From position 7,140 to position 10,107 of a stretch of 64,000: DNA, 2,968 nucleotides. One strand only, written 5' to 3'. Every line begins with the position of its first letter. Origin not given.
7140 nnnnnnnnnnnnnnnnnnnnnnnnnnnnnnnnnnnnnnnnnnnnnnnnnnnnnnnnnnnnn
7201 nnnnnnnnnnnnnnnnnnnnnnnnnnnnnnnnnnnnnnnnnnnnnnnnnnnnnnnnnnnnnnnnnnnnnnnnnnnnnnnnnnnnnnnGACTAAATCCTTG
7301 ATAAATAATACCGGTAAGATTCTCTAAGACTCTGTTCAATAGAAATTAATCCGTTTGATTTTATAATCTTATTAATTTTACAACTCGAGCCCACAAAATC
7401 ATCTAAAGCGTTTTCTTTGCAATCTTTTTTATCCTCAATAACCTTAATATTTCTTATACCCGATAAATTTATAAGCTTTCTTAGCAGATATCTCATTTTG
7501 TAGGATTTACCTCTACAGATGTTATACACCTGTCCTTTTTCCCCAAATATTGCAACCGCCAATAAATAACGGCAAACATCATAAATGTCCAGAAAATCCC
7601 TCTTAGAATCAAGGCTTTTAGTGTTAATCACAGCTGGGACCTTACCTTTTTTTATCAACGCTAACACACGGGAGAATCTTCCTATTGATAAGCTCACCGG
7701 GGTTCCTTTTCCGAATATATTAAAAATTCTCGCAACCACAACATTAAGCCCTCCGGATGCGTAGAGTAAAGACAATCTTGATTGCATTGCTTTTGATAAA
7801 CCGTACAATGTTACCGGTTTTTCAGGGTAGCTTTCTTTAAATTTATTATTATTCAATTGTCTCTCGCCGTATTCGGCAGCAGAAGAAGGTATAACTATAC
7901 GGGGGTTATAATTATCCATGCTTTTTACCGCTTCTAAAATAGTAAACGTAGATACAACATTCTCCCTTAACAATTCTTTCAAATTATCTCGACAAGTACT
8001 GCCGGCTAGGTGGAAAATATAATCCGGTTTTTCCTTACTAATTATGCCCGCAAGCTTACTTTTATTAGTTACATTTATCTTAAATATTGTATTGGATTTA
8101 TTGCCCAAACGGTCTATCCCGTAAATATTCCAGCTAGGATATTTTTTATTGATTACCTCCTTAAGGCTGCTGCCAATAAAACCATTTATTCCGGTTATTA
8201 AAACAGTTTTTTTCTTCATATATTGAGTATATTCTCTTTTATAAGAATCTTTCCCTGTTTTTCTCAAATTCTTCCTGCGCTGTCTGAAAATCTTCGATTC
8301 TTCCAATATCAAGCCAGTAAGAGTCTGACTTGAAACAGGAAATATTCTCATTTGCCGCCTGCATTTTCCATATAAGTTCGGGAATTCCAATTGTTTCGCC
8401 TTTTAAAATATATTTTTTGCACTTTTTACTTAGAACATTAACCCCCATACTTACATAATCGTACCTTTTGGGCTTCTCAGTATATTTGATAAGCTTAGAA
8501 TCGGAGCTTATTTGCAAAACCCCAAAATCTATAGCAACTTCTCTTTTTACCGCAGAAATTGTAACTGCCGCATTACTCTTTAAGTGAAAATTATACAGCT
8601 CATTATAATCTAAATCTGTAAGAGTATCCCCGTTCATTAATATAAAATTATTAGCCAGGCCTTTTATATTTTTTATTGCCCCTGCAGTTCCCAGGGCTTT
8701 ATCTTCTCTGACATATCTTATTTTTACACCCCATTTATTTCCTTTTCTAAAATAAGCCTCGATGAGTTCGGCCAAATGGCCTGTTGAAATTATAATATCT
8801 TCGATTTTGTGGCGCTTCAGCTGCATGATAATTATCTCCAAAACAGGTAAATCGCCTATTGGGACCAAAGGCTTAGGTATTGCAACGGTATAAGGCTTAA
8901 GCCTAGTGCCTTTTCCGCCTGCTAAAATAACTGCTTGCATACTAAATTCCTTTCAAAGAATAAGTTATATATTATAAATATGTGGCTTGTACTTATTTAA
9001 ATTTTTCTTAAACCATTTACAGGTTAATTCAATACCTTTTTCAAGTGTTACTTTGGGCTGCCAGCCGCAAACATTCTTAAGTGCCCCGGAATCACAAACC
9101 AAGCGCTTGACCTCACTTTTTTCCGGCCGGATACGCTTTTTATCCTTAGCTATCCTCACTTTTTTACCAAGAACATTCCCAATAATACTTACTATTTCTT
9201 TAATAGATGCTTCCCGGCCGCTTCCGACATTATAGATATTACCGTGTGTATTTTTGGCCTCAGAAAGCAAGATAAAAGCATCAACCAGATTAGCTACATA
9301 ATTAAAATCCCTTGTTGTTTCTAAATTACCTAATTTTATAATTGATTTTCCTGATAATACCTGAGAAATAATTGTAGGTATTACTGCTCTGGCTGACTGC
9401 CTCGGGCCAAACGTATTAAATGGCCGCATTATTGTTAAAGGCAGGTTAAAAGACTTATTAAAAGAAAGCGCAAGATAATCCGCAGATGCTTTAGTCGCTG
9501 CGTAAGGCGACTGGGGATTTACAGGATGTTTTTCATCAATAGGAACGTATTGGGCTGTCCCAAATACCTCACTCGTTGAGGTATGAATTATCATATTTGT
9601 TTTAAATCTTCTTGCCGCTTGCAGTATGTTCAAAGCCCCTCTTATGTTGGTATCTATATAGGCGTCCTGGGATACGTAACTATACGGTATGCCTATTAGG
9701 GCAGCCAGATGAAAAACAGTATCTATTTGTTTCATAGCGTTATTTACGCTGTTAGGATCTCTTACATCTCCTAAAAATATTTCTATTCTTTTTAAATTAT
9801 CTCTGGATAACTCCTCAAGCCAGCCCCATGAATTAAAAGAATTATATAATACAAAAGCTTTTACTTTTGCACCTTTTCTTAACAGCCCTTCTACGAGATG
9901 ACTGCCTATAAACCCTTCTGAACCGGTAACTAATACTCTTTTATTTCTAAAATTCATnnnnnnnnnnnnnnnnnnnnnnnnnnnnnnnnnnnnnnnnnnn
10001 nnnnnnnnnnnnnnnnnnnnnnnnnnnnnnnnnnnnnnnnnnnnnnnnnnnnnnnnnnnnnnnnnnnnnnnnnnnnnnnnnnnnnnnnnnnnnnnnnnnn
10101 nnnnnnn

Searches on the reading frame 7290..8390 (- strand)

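Call 4: search_protein_families(library=pfam, proteins=[window:7290-8390:-], max_evalue=0.01)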
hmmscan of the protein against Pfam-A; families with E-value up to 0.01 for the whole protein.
window:7290-8390:- (366 aa): 5 families
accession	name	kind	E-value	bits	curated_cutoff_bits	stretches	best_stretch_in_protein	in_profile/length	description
PF01370.27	Epimerase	-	4.6e-39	134.7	20.9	1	63-292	1-240/240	NAD dependent epimerase/dehydratase family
PF16363.11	GDP_Man_Dehyd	-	1.9e-28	100.4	27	1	64-318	1-274/332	GDP-mannose 4,6 dehydratase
PF02719.21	Polysacc_synt_2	-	9.7e-08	32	20.2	0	191-315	133-252/293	Polysaccharide biosynthesis protein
PF07993.18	NAD_binding_4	-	6.8e-07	29.1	20.1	1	121-260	88-244/258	Male sterility protein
PF04321.23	RmlD_sub_bind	-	3.7e-06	26.7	27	1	62-228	2-154/287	RmlD substrate binding domain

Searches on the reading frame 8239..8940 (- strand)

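Call 4: search_protein_families(library=pfam, proteins=[window:8239-8940:-], max_evalue=0.01)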
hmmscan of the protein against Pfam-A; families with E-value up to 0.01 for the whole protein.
window:8239-8940:- (233 aa): 2 families
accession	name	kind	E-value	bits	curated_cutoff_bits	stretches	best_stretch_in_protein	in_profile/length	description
PF00483.29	NTP_transferase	-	2.5e-42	145.6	21.2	1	3-227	2-244/245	Nucleotidyl transferase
PF12804.13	NTP_transf_3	-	6.8e-10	39.8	27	1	3-89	1-76/160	MobA-like NTP transferase domain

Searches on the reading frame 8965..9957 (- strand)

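Call 4: search_protein_families(library=pfam, proteins=[window:8965-9957:-], max_evalue=0.01)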
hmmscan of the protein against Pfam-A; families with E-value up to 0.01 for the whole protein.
window:8965-9957:- (330 aa): 10 families
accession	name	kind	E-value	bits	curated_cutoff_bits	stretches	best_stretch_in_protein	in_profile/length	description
PF16363.11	GDP_Man_Dehyd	-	7.4e-71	239.7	27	1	9-310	1-330/332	GDP-mannose 4,6 dehydratase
PF01370.27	Epimerase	-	2.7e-57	194.4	20.9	1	8-245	1-240/240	NAD dependent epimerase/dehydratase family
PF01073.25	3Beta_HSD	-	2.9e-30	105.7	22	1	9-232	1-229/280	3-beta hydroxysteroid dehydrogenase/isomerase family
PF02719.21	Polysacc_synt_2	-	7.4e-22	78.3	20.2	1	8-268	1-252/293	Polysaccharide biosynthesis protein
PF07993.18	NAD_binding_4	-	1.9e-19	70.3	20.1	1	10-196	1-219/258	Male sterility protein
PF04321.23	RmlD_sub_bind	-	9.6e-12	45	27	1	7-160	2-133/287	RmlD substrate binding domain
PF13460.12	NAD_binding_10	-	5.9e-09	36.5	27.2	1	12-179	1-143/184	NAD(P)H-binding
PF00106.31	adh_short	-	1.8e-08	34.6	26.6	1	6-165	1-162/195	short chain dehydrogenase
PF05368.20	NmrA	-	3.2e-08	34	27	1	5-268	2-239/298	NmrA-like family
PF08659.16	KR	-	0.0016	18.8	22.6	1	8-88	3-92/180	KR domain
